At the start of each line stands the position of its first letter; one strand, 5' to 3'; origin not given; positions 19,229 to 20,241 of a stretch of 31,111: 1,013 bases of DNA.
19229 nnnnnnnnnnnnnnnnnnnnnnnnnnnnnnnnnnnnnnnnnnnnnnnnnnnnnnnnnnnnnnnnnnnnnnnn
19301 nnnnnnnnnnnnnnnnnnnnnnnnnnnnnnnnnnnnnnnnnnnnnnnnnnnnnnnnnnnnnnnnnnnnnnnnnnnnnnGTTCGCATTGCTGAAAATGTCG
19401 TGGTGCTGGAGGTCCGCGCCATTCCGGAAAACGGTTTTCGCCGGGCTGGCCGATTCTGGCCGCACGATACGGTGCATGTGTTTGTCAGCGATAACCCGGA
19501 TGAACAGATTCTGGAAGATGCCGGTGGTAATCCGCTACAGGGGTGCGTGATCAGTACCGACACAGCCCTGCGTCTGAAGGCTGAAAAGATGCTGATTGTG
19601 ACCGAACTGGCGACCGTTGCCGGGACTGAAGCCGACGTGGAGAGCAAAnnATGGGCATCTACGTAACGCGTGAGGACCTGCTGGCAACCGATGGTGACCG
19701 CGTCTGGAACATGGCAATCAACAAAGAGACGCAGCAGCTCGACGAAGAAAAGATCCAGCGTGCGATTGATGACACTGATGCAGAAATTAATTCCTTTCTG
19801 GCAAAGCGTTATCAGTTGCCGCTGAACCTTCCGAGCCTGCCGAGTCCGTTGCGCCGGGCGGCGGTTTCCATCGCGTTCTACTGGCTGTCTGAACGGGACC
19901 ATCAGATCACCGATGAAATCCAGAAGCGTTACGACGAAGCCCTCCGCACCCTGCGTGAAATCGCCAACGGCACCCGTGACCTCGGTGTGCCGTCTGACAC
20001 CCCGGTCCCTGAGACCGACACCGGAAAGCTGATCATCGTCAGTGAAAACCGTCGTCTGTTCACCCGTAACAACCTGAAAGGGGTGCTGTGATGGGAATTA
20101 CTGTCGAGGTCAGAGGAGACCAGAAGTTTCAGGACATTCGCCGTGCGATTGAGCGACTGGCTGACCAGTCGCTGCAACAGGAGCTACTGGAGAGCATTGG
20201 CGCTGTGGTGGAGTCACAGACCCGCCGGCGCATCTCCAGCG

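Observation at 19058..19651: GTG-initiated protein with a long low-complexity Ala/Pro/Thr-rich N-terminus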

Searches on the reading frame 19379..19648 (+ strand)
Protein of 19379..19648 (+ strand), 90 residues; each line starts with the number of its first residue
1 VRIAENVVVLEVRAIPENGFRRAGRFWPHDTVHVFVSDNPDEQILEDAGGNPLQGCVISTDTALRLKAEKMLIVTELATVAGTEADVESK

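Call 38: search_protein_representatives(alignment_id=A2)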
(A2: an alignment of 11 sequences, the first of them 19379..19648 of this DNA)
Query: 11 sequences, 86 profile positions. Proteins with E-value up to 0.001 (for the whole library): 71; up to 1e-10: 25; up to 1e-30: 9. The best 71 are listed.
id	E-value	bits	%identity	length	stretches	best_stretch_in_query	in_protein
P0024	2.5e-39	149.3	-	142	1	3-86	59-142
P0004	5.0e-38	145.1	-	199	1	1-84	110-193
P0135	5.1e-37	141.9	-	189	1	1-83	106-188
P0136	1.7e-36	140.2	-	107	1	5-83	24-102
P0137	3.4e-34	132.8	-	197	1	2-84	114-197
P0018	1.0e-33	131.3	-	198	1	3-82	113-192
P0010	3.8e-33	129.5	-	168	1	4-83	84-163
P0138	1.4e-32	127.7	-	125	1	4-83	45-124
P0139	2.4e-31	123.7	-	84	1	3-79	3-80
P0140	5.3e-30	119.4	-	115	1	2-83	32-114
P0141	1.3e-29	118.1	-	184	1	2-83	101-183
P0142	9.2e-29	115.4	-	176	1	3-84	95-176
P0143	4.3e-28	113.3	-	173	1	2-82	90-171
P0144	3.1e-24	100.9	-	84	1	6-83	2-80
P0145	4.1e-23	97.3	-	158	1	4-83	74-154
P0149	2.9e-16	75.4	-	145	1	4-84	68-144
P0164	1.8e-07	47.2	-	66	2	10-38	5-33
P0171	3.7e-06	43.0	-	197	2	11-44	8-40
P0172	3.7e-06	43.0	-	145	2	10-40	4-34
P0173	7.3e-06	42.0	-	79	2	10-34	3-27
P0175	1.2e-05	41.3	-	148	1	9-78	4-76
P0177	2.1e-05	40.6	-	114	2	10-37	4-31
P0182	1.2e-04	38.1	-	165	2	8-41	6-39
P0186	1.9e-04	37.5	-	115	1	10-40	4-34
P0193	5.7e-04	36.0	-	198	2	8-45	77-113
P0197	8.9e-04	35.3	-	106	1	10-45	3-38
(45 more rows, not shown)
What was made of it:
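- A profile of aa 108-197, searched against 1.84 billion proteins, gave 71 clusters at E<=1e-3 (call 38).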

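Call 42: search_protein_families(library=pfam, proteins=[P0171, P0172, P0177, P0182, P0186, P0193, P0197, P0164, P0173, P0175], max_evalue=0.1)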
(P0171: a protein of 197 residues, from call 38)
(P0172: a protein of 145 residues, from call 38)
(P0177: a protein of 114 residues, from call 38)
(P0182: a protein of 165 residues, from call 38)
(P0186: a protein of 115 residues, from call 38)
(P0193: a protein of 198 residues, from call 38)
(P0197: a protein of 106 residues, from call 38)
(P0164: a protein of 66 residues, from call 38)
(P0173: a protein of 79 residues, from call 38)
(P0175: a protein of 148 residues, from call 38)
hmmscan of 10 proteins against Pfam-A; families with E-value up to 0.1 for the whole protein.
P0171 (197 aa): 3 families
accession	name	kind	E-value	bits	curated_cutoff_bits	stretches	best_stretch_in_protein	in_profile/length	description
PF17891.6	FluMu_N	-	1.2e-13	51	25.8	2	13-51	8-44/49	Mu-like prophage FluMu N-terminal domain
PF14442.11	Bd3614_N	-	0.058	14.2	25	0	115-174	14-72/92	Bd3614-like deaminase N-terminal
PF08786.17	DcrB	-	0.06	13.9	27.2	0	48-97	16-64/127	DcrB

P0172 (145 aa): 6 families
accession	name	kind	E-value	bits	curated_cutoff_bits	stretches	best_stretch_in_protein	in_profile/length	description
PF14520.12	HHH_5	-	4.9e-07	30.6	27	1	103-140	18-55/57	Helix-hairpin-helix domain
PF00633.29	HHH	-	0.0055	16.9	24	1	118-138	9-29/30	Helix-hairpin-helix motif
PF17891.6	FluMu_N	-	0.0085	16.2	25.8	1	12-47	9-45/49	Mu-like prophage FluMu N-terminal domain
PF14716.13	HHH_8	-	0.0096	16.7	30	1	118-141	46-69/73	Helix-hairpin-helix domain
PF03118.21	RNA_pol_A_CTD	-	0.016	15.3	23.8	1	103-141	28-66/67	Bacterial RNA polymerase, alpha chain C terminal domain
PF12826.13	HHH_2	-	0.088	13.4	27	0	104-138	19-53/64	Helix-hairpin-helix motif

P0177 (114 aa): 2 families
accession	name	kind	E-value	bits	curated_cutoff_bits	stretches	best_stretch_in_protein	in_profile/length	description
PF24792.1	DUF7701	-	0.015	15.9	27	1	59-111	6-59/91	Domain of unknown function (DUF7701)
PF17891.6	FluMu_N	-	0.037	14.2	25.8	1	11-51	8-46/49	Mu-like prophage FluMu N-terminal domain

P0182 (165 aa): 4 families
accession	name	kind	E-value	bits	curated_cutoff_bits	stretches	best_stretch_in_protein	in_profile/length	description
PF07498.18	Rho_N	-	1.2e-08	35.2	24.9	1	121-154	3-36/43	Rho termination factor, N-terminal domain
PF02037.33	SAP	-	0.015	15.4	23.9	1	121-138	3-20/37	SAP domain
PF12949.13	HeH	-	0.026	14.7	28.9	0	123-153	4-34/35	HeH/LEM domain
PF24224.1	DUF7440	-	0.041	14.5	25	1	112-144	66-98/110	Family of unknown function (DUF7440)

P0186 (115 aa): 1 family
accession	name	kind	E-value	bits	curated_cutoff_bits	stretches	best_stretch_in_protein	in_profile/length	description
PF17891.6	FluMu_N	-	9.1e-06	25.7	25.8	1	10-47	7-45/49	Mu-like prophage FluMu N-terminal domain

P0193 (198 aa): 2 families
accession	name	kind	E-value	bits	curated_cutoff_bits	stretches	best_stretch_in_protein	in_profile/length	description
PF17891.6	FluMu_N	-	1.9e-06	27.9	25.8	1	13-52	8-45/49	Mu-like prophage FluMu N-terminal domain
PF06719.19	AraC_N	-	0.082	12.9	24.2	0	94-151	65-122/150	AraC-type transcriptional regulator N-terminus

P0197 (106 aa): 1 family
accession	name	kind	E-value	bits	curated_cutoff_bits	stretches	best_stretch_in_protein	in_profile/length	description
PF17891.6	FluMu_N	-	0.012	15.7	25.8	1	11-50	9-46/49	Mu-like prophage FluMu N-terminal domain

P0164 (66 aa): 0 families

P0173 (79 aa): 0 families

P0175 (148 aa): 10 families
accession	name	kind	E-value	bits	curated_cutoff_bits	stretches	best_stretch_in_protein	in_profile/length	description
PF04546.19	Sigma70_ner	-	0.022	15.1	29.7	1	34-129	29-115/210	Sigma-70, non-essential region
PF15619.11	Lebercilin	-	0.043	13.8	34.3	1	60-145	106-189/193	Ciliary protein causing Leber congenital amaurosis disease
PF16326.10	ABC_tran_CTD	-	0.065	13.9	32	0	91-138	12-60/69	ABC transporter C-terminal domain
PF07926.17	TPR_MLP1_2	-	0.068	13.6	36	1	89-141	66-118/129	TPR/MLP1/MLP2-like protein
PF16752.10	TBCC_N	-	0.077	13.8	27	0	61-137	3-80/115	Tubulin-specific chaperone C N-terminal domain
PF12841.12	YvrJ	-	0.08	13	29.5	1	88-108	15-35/36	YvrJ protein family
PF07716.20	bZIP_2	-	0.092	13.3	22.3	0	91-107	36-52/54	Basic region leucine zipper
PF17891.6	FluMu_N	-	0.096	12.8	25.8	0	48-77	21-49/49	Mu-like prophage FluMu N-terminal domain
PF02477.20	Nairo_nucleo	-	0.097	11.9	25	1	69-141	229-302/443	Nucleocapsid N protein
PF14282.11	FlxA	-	0.099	13.2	26.3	0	91-140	14-70/101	FlxA-like protein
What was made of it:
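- On Pfam FluMu_N (PF17891): In P0171, P0172, P0186 and P0193 the two matches cover the same residues (call 42).
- In the four checked (P0171, P0172, P0186, P0193) the Pfam match covers the same residues as the profile match (call 42). Relatives P0172 (HHH_5, E=4.9e-7) and P0182 (Rho_N, E=1.2e-8) fuse the domain to DNA/RNA-binding-type modules (call 42).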

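Call 55: find_related_loci(query=A5, collection=viral_contigs, flank=3000)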
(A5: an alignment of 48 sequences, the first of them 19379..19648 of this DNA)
Query A5 (90 aa) in viral_contigs; peptide patterns used: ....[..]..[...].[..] (x = any residue, [..] = any of these).
127 stretches matched a pattern; 109 encode a relative of the query (tblastn E <= 1e-3); the best 80 are kept; 80 distinct loci.
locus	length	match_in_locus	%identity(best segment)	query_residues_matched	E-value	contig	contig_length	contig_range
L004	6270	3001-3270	100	1-90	5e-58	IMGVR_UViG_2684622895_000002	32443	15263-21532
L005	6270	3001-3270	100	1-90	5e-58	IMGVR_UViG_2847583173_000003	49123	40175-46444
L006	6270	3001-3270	100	1-90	5e-58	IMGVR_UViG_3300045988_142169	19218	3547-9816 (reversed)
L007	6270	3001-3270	100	1-90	6e-58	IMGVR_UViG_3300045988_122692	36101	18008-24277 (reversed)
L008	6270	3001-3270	99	1-90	9e-57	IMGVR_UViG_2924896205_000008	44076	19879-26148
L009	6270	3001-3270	97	1-90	3e-56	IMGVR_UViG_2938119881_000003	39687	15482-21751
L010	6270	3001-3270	97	1-90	3e-56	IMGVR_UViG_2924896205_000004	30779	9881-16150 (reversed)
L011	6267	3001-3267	94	2-90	4e-54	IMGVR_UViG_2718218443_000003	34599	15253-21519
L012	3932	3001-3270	82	1-90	6e-46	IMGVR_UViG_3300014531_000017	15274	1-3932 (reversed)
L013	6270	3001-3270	82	1-90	3e-45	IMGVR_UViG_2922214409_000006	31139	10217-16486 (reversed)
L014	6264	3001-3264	72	1-86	2e-37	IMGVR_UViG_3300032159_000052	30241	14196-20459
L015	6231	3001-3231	74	1-77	2e-36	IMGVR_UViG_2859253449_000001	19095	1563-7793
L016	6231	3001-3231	74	1-77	2e-36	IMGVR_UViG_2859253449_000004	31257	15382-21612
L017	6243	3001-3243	69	6-86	1e-32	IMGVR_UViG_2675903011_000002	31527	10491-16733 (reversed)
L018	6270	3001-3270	94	1-90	5e-55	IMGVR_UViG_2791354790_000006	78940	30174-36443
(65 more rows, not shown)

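Call 59: predict_structure(alignment_id=A5)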
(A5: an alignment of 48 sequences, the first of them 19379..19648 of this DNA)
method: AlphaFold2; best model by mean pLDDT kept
length: 90 residues; sequences in the alignment: 48
mean_pLDDT: 74.9   pTM: 0.58
mean pLDDT of the five models: 74.9, 72.8, 71.6, 70.9, 70.0
residues with pLDDT >= 90: 6; 70-90: 53; 50-70: 20; < 50: 11
segments of 3 or more residues with pLDDT < 50: 82-90
pLDDT, mean of each block of 10 residues (from residue 1): 64 90 86 82 69 74 86 79 45
secondary structure, 60 per line:
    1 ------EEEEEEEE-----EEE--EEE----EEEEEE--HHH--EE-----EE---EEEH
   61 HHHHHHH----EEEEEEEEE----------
elements in order: E7-14 E20-22 E25-27 E32-37 E57-59 H60-67 E72-80

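Call 62: fold_search(model_id=the predicted structure, library=pdb)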
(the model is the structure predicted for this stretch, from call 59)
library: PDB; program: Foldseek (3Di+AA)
matches with E <= 10: 29; with E <= 0.001: 0
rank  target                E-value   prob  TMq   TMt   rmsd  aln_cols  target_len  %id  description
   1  2out_MODEL_1_A        1.3e+00  0.44  0.45  0.33   8.3        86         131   17  Solution Structure of HI1506, a Novel Two Domain Protein from Haemophilus influenzae (released 2007-05-01)
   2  8kec_a                2.7e+00  0.04  0.21  0.09  11.0        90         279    7  Cyanophage A-1(L) tail fiber (released 2024-04-10)
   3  8ekl_A                4.3e+00  0.02  0.22  0.08  10.5        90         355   11  Clostridioides difficile binary toxin translocase CDTb wild-type after calcium depletion from receptor binding domain  (released 2023-09-27)
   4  6v1s_B                4.3e+00  0.02  0.22  0.10  10.8        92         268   13  Structure of the Clostridioides difficile transferase toxin (released 2020-03-18)
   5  1mvp_B                4.5e+00  0.04  0.29  0.25  11.5       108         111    7  STRUCTURAL STUDIES OF THE RETROVIRAL PROTEINASE FROM AVIAN MYELOBLASTOSIS ASSOCIATED VIRUS (released 1992-01-15)
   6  6rpr_B                5.5e+00  0.01  0.14  0.11  11.9        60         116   10  LEM domain of Emerin mutant T43I in complex with BAF dimer and the Igfold of the lamin A/C (released 2020-03-04)
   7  3izq_0                5.5e+00  0.01  0.15  0.07  12.2        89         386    8  Structure of the Dom34-Hbs1-GDPNP complex bound to a translating ribosome (released 2011-06-01)
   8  9mdr_A                5.8e+00  0.02  0.23  0.08  10.3        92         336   12  Clostridioides difficile Transferase B Component Symmetric Heptamer (released 2025-07-16)
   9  7syr_j                5.8e+00  0.01  0.15  0.09  14.3        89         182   12  Structure of the wt IRES eIF2-containing 48S initiation complex, closed conformation. Structure 12(wt). (released 2022-07-27)
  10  3umn_B                6.2e+00  0.01  0.17  0.14  12.9        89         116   10  Crystal Structure of Lamin-B1 (released 2011-11-30)
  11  2hjq_MODEL_1_A        6.6e+00  0.15  0.39  0.32   4.7        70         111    8  NMR Structure of Bacillus Subtilis Protein YqbF, Northeast Structural Genomics Target SR449 (released 2007-06-05)
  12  7crg_B                6.6e+00  0.01  0.17  0.13  13.1       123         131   10  Beta-strand-mediated dimeric formation of the extended Ig-like domains of human lamin A/C (released 2021-08-25)
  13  9d93_Lb               7.0e+00  0.04  0.21  0.17   4.7        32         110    9  Mycobacteriophage Bxb1 tail tip - Composite map and model (released 2024-09-25)
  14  6o2n_A                7.0e+00  0.01  0.21  0.05  13.4        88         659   12  CDTb Double Heptamer Short Form Modeled from Cryo-EM Map Reconstructed using C7 Symmetry (released 2019-10-30)
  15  7nyx_A                7.0e+00  0.01  0.20  0.02  13.0        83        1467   14  Cryo-EM structure of the MukBEF-MatP-DNA monomer (closed conformation) (released 2021-07-07)
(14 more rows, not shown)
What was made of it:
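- Foldseek with the domain model ranks HI1506 (2OUT) first of 350,542 PDB chains (call 62).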

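Call 66: fold_search(model_id=the predicted structure, library=viral)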
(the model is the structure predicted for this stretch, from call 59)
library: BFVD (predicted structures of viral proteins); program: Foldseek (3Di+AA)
matches with E <= 10: 164; with E <= 0.001: 0
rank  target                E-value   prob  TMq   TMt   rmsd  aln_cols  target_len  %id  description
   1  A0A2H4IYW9            1.7e-02  1.00  0.48  0.47   5.0        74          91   16  Mu-like prophage FluMu N-terminal domain-containing protein (Fragment) [uncultured Caudovirales phage]
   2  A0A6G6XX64            5.7e-01  0.16  0.35  0.37   9.8        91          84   12  (no name in the UniProt tables at hand)
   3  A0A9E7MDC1            5.7e-01  0.08  0.22  0.19  13.3       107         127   15  (no name in the UniProt tables at hand)
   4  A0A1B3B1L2            8.9e-01  0.13  0.29  0.12  11.0        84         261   15  Minor tail protein [Gordonia phage Terapin]
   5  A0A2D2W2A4            9.4e-01  0.41  0.40  0.39   7.3        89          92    8  (no name in the UniProt tables at hand)
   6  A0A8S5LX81            9.4e-01  0.20  0.36  0.36   8.8        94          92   14  Uncharacterized protein [Myoviridae sp. ctZgq1]
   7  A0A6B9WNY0            1.3e+00  0.12  0.23  0.23   6.2        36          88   17  Uncharacterized protein [Escherichia phage ityhuna]
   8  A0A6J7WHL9            1.5e+00  0.18  0.35  0.16   8.6        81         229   10  Nuclease associated modular domain 3 [uncultured Caudovirales phage]
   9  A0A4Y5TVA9            1.8e+00  0.11  0.33  0.31   8.2        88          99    8  XRE family transcriptional regulator [Vibrio phage VAP7]
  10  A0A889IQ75            1.8e+00  0.09  0.29  0.37  10.4        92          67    9  (no name in the UniProt tables at hand)
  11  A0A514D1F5            1.9e+00  0.11  0.40  0.28   5.9        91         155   11  Uncharacterized protein (Fragment) [Riboviria sp.]
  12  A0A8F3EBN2            1.9e+00  0.08  0.29  0.20   9.6        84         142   12  Uncharacterized protein [Arthrobacter phage Sicarius2]
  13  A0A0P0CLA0            1.9e+00  0.04  0.23  0.17  11.1       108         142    7  (no name in the UniProt tables at hand)
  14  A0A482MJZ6            2.0e+00  0.14  0.32  0.28   6.9        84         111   11  Uncharacterized protein [Nodularia phage vB_NspS-kac68v162]
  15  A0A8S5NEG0            2.0e+00  0.09  0.29  0.34   9.7        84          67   15  Uncharacterized protein [Siphoviridae sp. ctUse40]
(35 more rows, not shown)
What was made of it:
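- On Pfam FluMu_N (PF17891): Foldseek's top hits are FluMu_N proteins in both libraries (calls 62, 66).
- It ranks a 'FluMu N-terminal domain-containing protein' first in BFVD, E=0.017, prob 1.0 (call 66).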

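Call 70: search_protein_families(library=ncbifam, proteins=[P0177, P0186], max_evalue=1)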
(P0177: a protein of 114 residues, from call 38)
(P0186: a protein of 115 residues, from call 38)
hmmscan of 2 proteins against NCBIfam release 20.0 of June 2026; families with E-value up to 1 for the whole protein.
P0177 (114 aa): 0 families

P0186 (115 aa): 0 families

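Call 71: search_protein_families(library=phrogs, proteins=[P0177, P0186, P0171, P0149, window:19379-19648:+], max_evalue=0.01)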
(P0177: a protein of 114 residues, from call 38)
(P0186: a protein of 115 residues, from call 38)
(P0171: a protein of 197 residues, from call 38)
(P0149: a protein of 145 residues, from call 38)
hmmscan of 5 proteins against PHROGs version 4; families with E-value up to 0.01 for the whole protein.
P0177 (114 aa): 5 families
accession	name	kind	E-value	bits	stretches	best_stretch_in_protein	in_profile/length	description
phrog_10420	-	unknown function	1.5e-12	49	1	3-58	66-118/147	-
phrog_2498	-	unknown function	4.1e-12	47.6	1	58-110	95-147/149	-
phrog_6188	-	unknown function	1e-06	30.2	1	11-61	10-61/125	-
phrog_27280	-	unknown function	0.0033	18.7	1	8-50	87-129/134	-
phrog_9946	-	unknown function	0.0043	18.2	1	4-55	89-139/144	-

P0186 (115 aa): 5 families
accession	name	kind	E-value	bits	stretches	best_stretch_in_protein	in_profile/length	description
phrog_10420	-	unknown function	5e-09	37.6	1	6-48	69-111/147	-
phrog_27280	-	unknown function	2.4e-07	32.1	1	7-49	86-131/134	-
phrog_6188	-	unknown function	0.0013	20.2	1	3-49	3-51/125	-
phrog_3622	-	unknown function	0.0067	17.5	1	13-47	35-69/126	-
phrog_2498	-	unknown function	0.0073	17.6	1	4-48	13-58/149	-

P0171 (197 aa): 11 families
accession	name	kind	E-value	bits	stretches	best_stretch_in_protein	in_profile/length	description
phrog_2498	-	unknown function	1.8e-21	77.9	2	81-195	10-143/149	-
phrog_27280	-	unknown function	3e-18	67.4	2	69-133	69-133/134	-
phrog_6188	-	unknown function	4.3e-17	63.7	2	84-150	4-68/125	-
phrog_10420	-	unknown function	2.2e-11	45.2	2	91-141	75-122/147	-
phrog_7976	-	unknown function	3.3e-11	44.4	1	78-136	25-83/100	-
phrog_8953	-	unknown function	1e-10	42.8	2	14-58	17-59/135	-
phrog_9946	-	unknown function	7e-10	40.2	1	79-130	84-135/144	-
phrog_24274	-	unknown function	7.5e-10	40.1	2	82-136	6-60/177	-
phrog_38659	-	unknown function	2.2e-05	25.7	0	9-51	111-153/156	-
phrog_6213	-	unknown function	9.1e-05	23.9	1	85-189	85-178/194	-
phrog_29836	-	unknown function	0.0085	16.9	0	17-26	4-13/55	-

P0149 (145 aa): 3 families
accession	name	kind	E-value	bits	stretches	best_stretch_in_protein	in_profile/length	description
phrog_10420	-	unknown function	1.4e-14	55.6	1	6-143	11-140/147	-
phrog_8283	-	unknown function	1.6e-05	25.9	1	19-144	49-188/191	-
phrog_27280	-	unknown function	0.00016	23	1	40-138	49-132/134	-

window:19379-19648:+ (90 aa): 1 family
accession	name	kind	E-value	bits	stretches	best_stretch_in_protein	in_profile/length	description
phrog_10420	-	unknown function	1.9e-51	175.2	1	2-90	59-147/147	-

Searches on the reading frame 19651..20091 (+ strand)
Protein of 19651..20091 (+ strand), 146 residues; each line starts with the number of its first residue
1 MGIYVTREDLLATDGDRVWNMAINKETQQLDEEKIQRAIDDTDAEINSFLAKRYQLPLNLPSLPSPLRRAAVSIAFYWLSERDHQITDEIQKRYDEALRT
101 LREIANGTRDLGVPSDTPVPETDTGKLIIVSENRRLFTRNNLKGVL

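Call 3: search_protein_families(library=pfam, proteins=[window:19651-20091:+], max_evalue=0.1)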
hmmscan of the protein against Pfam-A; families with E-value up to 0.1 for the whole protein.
window:19651-20091:+ (146 aa): 1 family
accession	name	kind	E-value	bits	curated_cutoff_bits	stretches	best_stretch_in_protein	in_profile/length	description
PF07030.17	Phage_Mu_Gp36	-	1.4e-32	112.9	24.7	1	4-126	1-121/124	Bacteriophage Mu, Gp36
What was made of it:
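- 19651..20091 (+): Context: head-tail adaptor, Mu gp36 type, immediately downstream. PF07030 E=1.4e-32 (call 3).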

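Call 4: search_protein_families(library=phrogs, proteins=[window:19651-20091:+], max_evalue=0.1)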
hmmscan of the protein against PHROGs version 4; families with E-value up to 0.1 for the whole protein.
window:19651-20091:+ (146 aa): 5 families
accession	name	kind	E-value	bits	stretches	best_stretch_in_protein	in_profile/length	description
phrog_195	-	connector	4.8e-47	162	1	3-145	164-303/386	head-tail adaptor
phrog_11893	-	unknown function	1.3e-08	36.1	1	71-142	51-120/125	-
phrog_4931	-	connector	0.0011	20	1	16-92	7-84/130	head-tail adaptor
phrog_16953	-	unknown function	0.027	15.7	1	7-45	58-95/96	-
phrog_3146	-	unknown function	0.035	15.3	1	21-57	17-55/73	-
